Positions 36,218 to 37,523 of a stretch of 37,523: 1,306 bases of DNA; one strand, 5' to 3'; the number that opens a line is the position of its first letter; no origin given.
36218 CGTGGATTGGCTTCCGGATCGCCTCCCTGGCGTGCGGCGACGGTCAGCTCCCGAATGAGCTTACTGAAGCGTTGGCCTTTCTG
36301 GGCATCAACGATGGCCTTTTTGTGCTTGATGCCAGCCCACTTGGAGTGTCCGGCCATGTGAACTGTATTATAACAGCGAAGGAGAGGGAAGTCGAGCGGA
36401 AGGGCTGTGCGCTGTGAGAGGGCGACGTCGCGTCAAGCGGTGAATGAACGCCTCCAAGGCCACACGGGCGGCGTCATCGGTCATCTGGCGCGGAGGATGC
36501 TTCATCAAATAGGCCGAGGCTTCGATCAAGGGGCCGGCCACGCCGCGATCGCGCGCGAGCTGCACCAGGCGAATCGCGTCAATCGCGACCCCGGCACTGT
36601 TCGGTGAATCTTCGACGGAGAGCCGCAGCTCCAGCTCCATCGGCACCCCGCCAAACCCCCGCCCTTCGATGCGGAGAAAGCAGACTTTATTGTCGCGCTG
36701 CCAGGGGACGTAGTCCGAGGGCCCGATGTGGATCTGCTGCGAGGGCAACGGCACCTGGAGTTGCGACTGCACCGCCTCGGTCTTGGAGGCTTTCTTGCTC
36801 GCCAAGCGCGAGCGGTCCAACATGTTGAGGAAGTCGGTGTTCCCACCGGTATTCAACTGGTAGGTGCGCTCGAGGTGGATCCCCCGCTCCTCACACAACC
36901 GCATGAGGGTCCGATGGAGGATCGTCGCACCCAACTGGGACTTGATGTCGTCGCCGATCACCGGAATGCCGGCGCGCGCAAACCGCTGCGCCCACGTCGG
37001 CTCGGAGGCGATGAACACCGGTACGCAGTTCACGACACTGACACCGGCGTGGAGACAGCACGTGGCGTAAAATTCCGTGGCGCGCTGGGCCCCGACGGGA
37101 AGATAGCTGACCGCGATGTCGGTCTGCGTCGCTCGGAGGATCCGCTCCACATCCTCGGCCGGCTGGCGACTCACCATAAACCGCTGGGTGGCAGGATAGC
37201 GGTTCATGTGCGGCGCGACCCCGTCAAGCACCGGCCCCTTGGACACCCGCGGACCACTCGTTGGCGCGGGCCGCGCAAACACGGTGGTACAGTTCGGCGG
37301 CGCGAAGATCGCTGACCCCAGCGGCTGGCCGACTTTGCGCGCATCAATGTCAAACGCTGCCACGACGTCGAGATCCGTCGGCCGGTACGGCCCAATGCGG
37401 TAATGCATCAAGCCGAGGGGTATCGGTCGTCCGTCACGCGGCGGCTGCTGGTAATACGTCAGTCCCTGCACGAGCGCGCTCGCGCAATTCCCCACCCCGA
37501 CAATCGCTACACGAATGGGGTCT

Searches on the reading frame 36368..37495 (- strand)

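Call 41: search_protein_families(library=ncbifam, proteins=[window:36368-37495:-], max_evalue=1e-10)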
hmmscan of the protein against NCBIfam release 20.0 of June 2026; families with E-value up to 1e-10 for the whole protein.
window:36368-37495:- (375 aa): 1 family
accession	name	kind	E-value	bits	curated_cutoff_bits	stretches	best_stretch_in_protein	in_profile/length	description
TIGR03450.1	mycothiol_INO1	equivalog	8.6e-125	416.6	638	1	1-351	8-355/355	inositol-3-phosphate synthase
